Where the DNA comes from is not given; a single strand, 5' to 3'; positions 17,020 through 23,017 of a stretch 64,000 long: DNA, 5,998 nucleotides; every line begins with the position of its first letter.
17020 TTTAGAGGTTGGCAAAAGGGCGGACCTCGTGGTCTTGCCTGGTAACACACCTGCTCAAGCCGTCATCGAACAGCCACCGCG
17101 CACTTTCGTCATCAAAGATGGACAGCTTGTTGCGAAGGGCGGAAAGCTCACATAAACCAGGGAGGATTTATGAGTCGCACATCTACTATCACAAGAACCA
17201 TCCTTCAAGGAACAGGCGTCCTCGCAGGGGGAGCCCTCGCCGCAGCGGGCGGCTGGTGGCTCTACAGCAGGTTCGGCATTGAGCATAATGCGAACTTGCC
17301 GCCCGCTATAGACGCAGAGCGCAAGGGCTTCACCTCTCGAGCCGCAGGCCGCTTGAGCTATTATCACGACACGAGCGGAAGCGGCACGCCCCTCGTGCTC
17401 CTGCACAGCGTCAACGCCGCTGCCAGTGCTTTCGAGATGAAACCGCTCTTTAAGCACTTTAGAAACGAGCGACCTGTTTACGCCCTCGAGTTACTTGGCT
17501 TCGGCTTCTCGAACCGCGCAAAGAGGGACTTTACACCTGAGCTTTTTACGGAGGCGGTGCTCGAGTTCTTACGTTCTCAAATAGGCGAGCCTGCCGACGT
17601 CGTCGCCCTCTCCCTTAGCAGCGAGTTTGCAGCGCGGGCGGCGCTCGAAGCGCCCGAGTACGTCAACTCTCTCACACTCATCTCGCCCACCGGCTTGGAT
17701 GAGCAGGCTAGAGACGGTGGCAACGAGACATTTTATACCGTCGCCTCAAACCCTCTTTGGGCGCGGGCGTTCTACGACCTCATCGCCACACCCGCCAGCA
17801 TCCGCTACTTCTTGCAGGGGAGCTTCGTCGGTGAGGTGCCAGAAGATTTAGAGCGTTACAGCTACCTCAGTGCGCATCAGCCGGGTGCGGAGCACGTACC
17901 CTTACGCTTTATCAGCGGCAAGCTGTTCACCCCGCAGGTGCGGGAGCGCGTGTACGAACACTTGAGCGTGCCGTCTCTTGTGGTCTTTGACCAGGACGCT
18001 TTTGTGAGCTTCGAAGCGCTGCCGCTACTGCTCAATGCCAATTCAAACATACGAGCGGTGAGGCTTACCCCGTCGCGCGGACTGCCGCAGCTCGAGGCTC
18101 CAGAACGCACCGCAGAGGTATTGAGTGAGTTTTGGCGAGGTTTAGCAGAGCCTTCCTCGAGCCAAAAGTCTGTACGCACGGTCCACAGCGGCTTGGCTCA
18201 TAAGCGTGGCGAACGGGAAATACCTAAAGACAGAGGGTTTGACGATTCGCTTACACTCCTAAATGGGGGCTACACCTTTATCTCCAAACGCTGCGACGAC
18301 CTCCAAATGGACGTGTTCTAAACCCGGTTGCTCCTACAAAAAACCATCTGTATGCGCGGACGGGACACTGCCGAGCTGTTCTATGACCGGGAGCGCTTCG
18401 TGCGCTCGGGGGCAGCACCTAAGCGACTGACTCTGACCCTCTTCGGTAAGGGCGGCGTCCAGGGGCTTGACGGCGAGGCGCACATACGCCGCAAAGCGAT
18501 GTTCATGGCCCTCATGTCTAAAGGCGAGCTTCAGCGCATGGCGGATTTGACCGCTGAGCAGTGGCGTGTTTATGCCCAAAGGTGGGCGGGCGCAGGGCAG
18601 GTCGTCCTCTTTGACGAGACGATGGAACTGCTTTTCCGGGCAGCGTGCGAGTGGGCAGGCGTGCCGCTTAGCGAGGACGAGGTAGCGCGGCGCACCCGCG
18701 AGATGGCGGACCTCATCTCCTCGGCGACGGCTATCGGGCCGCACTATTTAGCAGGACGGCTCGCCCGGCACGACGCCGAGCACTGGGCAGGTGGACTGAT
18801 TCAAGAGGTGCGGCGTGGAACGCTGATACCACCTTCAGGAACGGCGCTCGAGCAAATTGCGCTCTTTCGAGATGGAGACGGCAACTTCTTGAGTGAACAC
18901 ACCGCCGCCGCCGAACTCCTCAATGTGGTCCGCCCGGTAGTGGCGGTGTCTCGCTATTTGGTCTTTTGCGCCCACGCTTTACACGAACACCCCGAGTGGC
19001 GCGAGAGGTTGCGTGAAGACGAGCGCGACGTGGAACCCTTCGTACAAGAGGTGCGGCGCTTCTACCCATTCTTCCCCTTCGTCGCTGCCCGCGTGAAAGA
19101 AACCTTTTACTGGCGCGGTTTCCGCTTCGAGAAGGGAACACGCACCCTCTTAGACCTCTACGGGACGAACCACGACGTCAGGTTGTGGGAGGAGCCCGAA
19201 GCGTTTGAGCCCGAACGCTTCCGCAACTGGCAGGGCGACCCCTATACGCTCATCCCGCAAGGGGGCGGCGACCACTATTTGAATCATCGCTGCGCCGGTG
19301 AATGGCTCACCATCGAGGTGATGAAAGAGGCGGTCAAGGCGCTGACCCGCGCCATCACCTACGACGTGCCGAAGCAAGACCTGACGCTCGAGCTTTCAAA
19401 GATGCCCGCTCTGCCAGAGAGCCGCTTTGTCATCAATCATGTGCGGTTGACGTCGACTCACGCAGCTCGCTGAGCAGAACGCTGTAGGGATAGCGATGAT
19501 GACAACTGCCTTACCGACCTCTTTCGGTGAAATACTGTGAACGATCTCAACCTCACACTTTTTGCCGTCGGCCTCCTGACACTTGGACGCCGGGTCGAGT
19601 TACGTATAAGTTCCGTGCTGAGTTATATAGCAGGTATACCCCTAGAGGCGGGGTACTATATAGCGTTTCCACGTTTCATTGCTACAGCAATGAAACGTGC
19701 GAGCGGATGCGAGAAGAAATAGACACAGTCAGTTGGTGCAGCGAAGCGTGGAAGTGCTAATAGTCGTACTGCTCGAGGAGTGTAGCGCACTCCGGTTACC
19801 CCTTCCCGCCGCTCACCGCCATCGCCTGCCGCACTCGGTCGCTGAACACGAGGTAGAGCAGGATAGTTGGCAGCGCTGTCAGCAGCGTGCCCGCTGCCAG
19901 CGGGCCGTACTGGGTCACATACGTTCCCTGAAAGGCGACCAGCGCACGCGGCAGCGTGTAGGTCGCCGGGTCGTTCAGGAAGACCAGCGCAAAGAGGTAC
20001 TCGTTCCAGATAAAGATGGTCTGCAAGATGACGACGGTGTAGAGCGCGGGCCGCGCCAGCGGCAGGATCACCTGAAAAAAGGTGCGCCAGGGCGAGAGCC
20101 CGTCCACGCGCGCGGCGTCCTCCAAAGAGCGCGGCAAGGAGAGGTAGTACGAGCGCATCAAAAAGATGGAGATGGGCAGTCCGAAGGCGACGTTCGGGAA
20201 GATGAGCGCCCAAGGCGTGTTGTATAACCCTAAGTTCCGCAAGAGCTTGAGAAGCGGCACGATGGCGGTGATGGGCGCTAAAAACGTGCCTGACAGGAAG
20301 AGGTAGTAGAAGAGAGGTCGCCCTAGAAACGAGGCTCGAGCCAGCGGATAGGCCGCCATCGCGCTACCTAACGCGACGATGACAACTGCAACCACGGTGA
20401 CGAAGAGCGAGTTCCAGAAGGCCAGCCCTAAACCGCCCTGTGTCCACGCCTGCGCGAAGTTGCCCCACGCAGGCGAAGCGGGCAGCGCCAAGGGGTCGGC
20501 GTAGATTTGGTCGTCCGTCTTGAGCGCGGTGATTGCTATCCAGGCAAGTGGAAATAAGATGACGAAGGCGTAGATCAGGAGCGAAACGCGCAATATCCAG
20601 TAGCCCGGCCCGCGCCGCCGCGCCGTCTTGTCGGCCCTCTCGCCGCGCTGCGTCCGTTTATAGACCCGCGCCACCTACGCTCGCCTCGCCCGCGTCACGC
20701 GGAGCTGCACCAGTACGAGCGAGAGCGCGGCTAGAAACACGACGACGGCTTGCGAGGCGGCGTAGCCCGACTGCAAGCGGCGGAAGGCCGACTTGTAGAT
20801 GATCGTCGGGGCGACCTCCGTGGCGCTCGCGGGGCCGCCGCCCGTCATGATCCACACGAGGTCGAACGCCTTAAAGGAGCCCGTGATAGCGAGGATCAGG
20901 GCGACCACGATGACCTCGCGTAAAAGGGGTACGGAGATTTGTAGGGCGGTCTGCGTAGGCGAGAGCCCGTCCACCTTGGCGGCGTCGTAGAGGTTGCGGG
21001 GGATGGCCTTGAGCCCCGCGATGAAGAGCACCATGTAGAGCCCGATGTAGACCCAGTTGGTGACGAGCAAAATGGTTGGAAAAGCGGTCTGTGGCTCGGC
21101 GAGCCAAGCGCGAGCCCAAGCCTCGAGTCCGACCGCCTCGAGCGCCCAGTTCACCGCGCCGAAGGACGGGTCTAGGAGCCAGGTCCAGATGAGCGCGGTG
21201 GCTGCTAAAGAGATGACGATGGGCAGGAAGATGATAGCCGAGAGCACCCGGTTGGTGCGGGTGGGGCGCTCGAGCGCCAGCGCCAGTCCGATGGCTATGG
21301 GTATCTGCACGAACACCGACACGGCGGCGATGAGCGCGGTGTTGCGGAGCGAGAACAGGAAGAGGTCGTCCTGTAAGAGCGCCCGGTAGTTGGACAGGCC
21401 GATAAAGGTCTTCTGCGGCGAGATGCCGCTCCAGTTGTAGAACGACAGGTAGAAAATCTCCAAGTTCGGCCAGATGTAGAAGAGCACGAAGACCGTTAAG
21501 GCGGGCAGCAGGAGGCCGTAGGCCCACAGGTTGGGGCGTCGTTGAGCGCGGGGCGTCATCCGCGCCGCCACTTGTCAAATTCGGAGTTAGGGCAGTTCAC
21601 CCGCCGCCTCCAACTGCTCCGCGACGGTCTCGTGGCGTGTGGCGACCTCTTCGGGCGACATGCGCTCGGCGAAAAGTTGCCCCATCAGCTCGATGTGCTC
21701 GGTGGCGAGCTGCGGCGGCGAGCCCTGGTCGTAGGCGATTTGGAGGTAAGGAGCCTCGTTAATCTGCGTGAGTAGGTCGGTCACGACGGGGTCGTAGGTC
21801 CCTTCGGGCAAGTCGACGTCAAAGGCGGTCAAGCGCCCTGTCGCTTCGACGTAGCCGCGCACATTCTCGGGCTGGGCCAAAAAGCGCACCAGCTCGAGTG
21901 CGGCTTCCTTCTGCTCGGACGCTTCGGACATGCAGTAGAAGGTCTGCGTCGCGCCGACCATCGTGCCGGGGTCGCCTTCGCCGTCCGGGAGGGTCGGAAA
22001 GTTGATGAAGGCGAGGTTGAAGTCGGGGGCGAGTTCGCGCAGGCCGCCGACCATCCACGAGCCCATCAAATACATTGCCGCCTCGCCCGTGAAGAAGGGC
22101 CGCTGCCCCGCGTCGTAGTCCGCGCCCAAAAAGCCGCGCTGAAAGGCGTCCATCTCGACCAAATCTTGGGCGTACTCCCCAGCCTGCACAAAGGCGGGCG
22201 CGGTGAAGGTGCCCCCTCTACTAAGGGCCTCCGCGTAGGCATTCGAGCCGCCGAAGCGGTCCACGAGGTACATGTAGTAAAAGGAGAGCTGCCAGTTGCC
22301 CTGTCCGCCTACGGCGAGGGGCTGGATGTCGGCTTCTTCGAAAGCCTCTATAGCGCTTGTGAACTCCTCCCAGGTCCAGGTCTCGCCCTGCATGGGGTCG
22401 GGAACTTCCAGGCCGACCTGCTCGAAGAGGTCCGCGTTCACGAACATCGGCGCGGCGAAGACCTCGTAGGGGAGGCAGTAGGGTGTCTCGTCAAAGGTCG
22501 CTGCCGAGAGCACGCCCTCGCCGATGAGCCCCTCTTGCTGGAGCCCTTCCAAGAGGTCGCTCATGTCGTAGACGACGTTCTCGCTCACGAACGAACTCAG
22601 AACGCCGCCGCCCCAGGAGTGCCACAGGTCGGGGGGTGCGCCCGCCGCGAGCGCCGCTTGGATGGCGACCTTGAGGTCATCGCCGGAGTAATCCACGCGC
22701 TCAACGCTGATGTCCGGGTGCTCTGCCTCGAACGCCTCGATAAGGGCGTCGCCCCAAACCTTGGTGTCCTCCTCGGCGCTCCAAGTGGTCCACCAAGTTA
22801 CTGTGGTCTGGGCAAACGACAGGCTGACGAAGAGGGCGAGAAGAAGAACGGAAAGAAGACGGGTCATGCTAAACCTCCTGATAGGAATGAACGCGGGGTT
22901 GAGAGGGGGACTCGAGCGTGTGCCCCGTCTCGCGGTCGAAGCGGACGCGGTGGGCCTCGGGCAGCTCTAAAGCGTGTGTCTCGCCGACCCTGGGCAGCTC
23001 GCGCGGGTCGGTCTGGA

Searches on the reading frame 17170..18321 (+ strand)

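Call 15: search_protein_families(library=ncbifam, proteins=[window:17170-18321:+], max_evalue=0.00001)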
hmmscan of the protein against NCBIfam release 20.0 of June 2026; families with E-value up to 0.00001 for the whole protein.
window:17170-18321:+ (383 aa): 5 families
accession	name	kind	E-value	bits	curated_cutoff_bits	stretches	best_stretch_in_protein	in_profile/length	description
NF011457.0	PRK14875.1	equivalog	8.9e-17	61.1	307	1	60-323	120-370/372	acetoin dehydrogenase dihydrolipoyllysine-residue acetyltransferase subunit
NF051488.1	bifunc_PcaDC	exception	2.7e-08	33.4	390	1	68-334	6-255/375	bifunctional 3-oxoadipate enol-lactonase/4-carboxymuconolactone decarboxylase PcaDC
NF045632.1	hydroxlase_HsaD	equivalog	2.5e-07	29.9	400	1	58-176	20-140/290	4,5:9,10-diseco-3-hydroxy-5,9,17-trioxoandrosta-1(10),2-diene-4-oate hydrolase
TIGR01738.1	bioH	equivalog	1.6e-06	27.9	206.95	0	73-172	5-97/245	pimeloyl-ACP methyl ester esterase BioH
NF050089.1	i_nPHAscl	equivalog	2.1e-06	27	300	1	64-174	10-118/288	intracellular short-chain-length polyhydroxyalkanoate depolymerase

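Call 68: search_protein_families(library=pfam, proteins=[window:17170-18321:+], max_evalue=0.001)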
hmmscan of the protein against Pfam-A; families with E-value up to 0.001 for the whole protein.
window:17170-18321:+ (383 aa): 2 families
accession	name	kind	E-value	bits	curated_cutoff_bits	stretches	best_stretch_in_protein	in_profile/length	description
PF12697.13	Abhydrolase_6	-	2.4e-11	45.2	26.3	1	75-317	1-217/217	Alpha/beta hydrolase family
PF00561.26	Abhydrolase_1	-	5.6e-08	33.2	25.8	1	74-181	2-107/245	alpha/beta hydrolase fold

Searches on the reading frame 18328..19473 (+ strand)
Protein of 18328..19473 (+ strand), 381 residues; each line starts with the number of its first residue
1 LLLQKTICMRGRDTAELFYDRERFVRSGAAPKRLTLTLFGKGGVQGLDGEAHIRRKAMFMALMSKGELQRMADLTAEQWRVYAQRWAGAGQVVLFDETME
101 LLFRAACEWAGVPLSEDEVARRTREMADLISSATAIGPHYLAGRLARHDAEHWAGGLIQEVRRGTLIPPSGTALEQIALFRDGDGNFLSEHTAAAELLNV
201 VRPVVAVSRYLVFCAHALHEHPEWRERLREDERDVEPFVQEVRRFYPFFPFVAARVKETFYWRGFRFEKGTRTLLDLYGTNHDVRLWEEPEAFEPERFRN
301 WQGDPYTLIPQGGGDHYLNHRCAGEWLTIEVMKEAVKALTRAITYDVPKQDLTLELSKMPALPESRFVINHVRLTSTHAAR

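Call 68: search_protein_families(library=pfam, proteins=[window:18328-19473:+], max_evalue=0.001)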
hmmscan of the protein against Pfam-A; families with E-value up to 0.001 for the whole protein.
window:18328-19473:+ (381 aa): 1 family
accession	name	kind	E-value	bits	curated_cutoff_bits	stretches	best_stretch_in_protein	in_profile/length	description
PF00067.27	p450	-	7.4e-12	45.2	22.8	1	238-346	327-435/462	Cytochrome P450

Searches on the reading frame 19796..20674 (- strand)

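Call 68: search_protein_families(library=pfam, proteins=[window:19796-20674:-], max_evalue=0.001)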
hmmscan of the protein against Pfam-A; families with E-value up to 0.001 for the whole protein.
window:19796-20674:- (292 aa): 1 family
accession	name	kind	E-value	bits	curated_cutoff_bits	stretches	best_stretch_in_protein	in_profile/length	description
PF00528.27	BPD_transp_1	-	2e-17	63.9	26.4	1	100-276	2-174/184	Binding-protein-dependent transport system inner membrane component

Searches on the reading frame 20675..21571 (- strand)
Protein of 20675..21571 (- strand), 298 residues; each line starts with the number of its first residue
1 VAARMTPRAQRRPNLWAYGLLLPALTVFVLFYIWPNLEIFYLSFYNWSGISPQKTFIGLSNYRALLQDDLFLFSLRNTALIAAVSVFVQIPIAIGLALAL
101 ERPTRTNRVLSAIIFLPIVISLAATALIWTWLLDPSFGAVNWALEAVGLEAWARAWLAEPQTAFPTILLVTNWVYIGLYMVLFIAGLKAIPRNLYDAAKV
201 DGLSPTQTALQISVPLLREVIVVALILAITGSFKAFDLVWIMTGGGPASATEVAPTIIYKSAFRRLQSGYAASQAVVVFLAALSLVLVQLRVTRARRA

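Call 68: search_protein_families(library=pfam, proteins=[window:20675-21571:-], max_evalue=0.001)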
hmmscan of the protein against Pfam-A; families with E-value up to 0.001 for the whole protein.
window:20675-21571:- (298 aa): 1 family
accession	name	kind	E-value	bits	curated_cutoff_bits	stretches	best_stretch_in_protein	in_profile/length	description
PF00528.27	BPD_transp_1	-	1.2e-15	58.2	26.4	1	92-288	2-172/184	Binding-protein-dependent transport system inner membrane component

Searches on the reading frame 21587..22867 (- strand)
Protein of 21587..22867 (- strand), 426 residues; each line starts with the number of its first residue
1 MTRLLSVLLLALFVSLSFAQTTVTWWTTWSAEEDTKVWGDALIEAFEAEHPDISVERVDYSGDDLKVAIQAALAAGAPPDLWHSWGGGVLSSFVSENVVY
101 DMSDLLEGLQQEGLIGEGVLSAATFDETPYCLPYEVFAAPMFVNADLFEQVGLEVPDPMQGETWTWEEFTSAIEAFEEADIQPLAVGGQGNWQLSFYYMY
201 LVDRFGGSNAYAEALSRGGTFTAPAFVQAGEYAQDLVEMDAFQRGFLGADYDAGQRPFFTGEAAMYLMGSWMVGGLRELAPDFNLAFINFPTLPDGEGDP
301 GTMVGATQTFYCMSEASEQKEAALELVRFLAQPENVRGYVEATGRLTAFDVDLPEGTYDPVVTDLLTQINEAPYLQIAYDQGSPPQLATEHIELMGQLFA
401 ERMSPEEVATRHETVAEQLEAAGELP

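Call 15: search_protein_families(library=ncbifam, proteins=[window:21587-22867:-], max_evalue=0.00001)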
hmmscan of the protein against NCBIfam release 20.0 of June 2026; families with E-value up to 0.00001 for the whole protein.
window:21587-22867:- (426 aa): 5 families
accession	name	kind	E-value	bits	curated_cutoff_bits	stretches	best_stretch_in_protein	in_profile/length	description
TIGR03851.1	chitin_NgcE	equivalog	7.2e-24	84.5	399.65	1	45-418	62-440/450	N-acetylglucosamine/diacetylchitobiose ABC transporter substrate-binding protein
TIGR03850.1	bind_CPR_0540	equivalog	9.9e-14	50.8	299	1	35-337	47-352/437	carbohydrate ABC transporter substrate-binding protein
NF008211.0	PRK10974.1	equivalog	3.1e-09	35.9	411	1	7-358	14-365/439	sn-glycerol-3-phosphate ABC transporter substrate-binding protein UgpB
NF040930.1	ABC_arch_GlcS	equivalog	7.2e-09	35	500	1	24-160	2-145/444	glucose ABC transporter substrate-binding protein GlcS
NF053763.1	ABCarbgalBndGanS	equivalog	1e-06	27.8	700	1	42-348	56-344/420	galactooligosaccharide ABC transporter substrate-binding protein GanS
